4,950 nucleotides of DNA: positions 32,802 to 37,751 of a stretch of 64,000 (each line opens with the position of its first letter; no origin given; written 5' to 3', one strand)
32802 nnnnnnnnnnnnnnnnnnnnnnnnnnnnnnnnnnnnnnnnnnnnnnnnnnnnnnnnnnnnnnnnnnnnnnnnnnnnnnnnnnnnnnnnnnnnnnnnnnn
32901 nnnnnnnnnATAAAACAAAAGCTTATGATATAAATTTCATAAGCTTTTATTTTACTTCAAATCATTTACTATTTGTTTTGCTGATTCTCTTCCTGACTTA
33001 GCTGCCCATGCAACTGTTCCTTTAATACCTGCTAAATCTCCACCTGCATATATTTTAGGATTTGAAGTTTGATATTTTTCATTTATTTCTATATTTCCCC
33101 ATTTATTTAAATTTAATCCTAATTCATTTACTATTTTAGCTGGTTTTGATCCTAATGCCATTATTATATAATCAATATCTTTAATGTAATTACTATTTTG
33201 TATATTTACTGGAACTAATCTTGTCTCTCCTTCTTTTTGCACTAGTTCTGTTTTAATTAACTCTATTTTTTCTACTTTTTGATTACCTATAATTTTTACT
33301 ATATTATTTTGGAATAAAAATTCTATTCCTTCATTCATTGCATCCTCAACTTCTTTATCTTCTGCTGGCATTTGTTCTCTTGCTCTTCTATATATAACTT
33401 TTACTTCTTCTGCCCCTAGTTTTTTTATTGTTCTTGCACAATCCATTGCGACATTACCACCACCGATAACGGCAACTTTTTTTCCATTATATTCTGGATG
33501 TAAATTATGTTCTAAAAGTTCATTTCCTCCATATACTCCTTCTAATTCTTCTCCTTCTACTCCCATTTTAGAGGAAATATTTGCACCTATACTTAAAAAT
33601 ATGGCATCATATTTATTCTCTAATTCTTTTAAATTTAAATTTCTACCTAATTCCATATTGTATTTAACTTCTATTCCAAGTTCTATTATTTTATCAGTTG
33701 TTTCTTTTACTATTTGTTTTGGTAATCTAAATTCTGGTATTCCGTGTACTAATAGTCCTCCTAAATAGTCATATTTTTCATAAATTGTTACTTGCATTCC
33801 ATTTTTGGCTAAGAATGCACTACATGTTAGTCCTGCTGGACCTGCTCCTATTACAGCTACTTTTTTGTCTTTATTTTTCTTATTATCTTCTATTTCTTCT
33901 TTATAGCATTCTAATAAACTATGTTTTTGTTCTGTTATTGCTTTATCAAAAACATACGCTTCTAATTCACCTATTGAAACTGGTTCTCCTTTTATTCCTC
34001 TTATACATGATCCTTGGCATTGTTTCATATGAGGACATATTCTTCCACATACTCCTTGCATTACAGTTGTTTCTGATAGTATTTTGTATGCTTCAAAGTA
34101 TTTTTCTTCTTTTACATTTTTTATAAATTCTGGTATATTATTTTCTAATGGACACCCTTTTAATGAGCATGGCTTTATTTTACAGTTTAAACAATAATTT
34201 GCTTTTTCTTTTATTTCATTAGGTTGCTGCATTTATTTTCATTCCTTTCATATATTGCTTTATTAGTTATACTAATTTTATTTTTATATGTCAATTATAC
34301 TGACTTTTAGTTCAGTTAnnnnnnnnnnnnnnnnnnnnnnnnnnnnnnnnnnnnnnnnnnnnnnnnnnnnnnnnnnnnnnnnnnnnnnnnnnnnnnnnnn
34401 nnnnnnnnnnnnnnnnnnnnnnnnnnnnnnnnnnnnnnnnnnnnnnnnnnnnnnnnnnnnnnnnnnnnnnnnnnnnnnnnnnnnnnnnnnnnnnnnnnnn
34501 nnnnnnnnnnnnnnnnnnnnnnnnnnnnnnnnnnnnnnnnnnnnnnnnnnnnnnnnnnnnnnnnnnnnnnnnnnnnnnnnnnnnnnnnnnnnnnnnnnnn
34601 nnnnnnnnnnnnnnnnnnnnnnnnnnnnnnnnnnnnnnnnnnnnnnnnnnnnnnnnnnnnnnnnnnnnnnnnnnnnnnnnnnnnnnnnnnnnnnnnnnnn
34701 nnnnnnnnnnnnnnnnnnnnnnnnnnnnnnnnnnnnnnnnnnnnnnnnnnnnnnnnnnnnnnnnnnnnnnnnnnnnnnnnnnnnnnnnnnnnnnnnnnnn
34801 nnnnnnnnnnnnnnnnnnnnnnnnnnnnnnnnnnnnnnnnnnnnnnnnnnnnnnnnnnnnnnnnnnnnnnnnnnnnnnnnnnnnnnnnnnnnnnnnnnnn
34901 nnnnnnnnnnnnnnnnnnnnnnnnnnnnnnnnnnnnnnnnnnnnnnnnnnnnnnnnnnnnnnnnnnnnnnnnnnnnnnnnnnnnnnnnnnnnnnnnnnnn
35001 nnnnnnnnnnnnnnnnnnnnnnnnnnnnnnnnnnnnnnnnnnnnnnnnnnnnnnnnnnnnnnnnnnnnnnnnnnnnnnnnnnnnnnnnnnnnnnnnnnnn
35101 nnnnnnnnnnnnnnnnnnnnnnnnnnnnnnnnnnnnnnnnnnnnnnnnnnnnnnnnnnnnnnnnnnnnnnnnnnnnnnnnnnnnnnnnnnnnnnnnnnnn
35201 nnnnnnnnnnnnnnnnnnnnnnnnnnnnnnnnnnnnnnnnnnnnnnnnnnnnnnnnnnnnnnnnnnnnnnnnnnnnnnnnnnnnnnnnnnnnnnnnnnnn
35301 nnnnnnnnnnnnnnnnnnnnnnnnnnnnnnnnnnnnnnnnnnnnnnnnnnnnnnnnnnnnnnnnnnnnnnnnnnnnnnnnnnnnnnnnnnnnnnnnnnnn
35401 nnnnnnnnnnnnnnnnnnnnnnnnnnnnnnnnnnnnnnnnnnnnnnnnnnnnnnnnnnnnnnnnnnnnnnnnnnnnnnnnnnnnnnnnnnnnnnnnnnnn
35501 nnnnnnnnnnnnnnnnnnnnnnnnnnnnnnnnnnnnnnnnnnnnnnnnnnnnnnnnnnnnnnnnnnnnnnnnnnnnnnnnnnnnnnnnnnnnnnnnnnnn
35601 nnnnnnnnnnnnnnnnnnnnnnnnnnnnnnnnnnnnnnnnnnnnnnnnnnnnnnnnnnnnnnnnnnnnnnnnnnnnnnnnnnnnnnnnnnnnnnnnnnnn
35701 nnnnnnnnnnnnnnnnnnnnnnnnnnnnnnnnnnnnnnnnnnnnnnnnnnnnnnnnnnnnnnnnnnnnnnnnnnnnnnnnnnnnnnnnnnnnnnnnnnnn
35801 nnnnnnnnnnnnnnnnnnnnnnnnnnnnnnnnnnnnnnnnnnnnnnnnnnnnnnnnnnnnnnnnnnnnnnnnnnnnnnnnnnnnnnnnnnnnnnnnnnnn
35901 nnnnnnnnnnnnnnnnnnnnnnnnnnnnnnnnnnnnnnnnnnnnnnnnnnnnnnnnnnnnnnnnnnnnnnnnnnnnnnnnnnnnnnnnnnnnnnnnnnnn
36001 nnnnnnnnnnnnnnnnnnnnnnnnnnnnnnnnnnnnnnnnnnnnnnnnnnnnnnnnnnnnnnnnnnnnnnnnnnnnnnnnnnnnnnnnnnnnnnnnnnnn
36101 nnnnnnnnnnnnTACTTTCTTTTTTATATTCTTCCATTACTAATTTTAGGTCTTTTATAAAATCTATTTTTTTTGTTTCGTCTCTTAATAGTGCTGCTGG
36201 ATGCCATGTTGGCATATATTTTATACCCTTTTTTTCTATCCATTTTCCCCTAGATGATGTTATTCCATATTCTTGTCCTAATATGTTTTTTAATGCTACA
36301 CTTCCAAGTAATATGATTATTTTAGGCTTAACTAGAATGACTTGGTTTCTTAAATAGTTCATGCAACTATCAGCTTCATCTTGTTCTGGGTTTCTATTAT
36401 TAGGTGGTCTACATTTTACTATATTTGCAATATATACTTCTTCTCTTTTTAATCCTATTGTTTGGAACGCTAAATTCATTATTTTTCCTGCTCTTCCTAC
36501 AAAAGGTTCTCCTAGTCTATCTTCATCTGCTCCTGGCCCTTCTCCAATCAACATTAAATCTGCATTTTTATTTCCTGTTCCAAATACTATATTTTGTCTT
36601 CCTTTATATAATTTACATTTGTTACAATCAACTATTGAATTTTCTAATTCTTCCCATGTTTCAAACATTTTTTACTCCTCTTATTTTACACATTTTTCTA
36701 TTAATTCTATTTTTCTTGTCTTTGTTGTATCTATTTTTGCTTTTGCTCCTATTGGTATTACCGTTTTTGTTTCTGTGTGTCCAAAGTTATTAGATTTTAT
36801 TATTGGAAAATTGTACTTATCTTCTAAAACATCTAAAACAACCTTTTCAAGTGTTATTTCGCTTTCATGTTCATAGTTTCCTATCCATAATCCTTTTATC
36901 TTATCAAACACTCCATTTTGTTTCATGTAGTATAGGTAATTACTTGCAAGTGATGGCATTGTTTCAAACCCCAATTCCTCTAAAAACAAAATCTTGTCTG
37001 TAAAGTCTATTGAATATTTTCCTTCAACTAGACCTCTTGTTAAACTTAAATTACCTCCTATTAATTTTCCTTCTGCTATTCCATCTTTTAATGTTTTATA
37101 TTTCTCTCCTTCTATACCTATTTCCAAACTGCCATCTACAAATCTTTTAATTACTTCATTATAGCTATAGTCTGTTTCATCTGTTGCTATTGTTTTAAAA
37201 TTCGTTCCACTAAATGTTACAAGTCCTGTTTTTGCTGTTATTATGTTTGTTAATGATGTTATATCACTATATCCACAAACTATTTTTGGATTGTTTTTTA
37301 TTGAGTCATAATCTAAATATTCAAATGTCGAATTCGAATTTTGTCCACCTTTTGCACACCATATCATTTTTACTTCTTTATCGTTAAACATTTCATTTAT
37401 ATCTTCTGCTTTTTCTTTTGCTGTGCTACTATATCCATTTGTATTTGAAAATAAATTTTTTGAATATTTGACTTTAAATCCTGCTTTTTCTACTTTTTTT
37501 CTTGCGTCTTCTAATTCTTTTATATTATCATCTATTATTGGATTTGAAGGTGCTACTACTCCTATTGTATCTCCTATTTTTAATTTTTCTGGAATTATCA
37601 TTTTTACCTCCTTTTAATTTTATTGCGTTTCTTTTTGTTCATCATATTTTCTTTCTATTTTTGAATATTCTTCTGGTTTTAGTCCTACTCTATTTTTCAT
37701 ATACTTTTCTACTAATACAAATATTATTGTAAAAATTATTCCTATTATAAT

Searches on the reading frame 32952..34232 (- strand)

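Call 58: search_protein_families(library=pfam, proteins=[window:32952-34232:-], max_evalue=0.0001)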
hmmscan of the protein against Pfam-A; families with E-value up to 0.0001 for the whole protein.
window:32952-34232:- (426 aa): 17 families
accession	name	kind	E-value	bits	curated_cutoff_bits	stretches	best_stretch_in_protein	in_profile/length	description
PF07992.20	Pyr_redox_2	-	3.2e-39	135.5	26.1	1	123-411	1-288/291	Pyridine nucleotide-disulphide oxidoreductase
PF14691.11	Fer4_20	-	6.9e-29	100.4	25.8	1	4-101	14-111/113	Dihydroprymidine dehydrogenase domain II, 4Fe-4S cluster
PF00070.33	Pyr_redox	-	4.1e-17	62.9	22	1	252-325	1-79/82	Pyridine nucleotide-disulphide oxidoreductase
PF13738.12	Pyr_redox_3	-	3.5e-16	59.7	30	1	211-396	128-303/305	Pyridine nucleotide-disulphide oxidoreductase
PF13450.12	NAD_binding_8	-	1.3e-09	38.6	21.9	1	127-160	1-34/68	NAD(P)-binding Rossmann-like domain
PF01946.23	Thi4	-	4.7e-09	36.3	26.2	1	113-191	8-84/235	Thi4 family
PF02826.25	2-Hacid_dh_C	-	1.4e-07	31.5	25.1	0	243-332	29-115/178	D-isomer specific 2-hydroxyacid dehydrogenase, NAD binding domain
PF03486.20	HI0933_like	-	2.4e-07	30.9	50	1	124-158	2-36/244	HI0933-like protein Rossmann domain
PF01266.30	DAO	-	6.1e-07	29.7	27.9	1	124-158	1-35/353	FAD dependent oxidoreductase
PF12831.13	FAD_oxidored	-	8e-07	29.1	27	1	125-165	2-42/416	FAD dependent oxidoreductase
PF13241.12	NAD_binding_7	-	1.3e-06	29.3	22.1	0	248-297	5-57/104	Putative NAD(P)-binding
PF01494.25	FAD_binding_3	-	3e-06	27.2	22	1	124-155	3-34/349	FAD binding domain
PF00890.30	FAD_binding_2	-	3.4e-06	27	20.4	1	125-159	2-36/414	FAD binding domain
PF01262.27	AlaDh_PNT_C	-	6e-06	26.3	23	0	251-289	29-66/214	Alanine dehydrogenase/PNT, C-terminal domain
PF00148.24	Oxidored_nitro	-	6.5e-06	25.7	28.6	0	244-308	266-322/399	Nitrogenase component 1 type Oxidoreductase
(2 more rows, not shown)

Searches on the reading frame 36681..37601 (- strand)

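Call 58: search_protein_families(library=pfam, proteins=[window:36681-37601:-], max_evalue=0.0001)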
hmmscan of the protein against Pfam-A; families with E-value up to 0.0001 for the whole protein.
window:36681-37601:- (306 aa): 2 families
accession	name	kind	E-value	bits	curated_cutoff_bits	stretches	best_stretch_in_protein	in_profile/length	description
PF02016.21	Peptidase_S66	-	2.3e-38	131.5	25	1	13-132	1-121/121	LD-carboxypeptidase N-terminal domain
PF17676.7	Peptidase_S66C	-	1.1e-23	84.5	23.7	1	177-290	1-120/120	LD-carboxypeptidase C-terminal domain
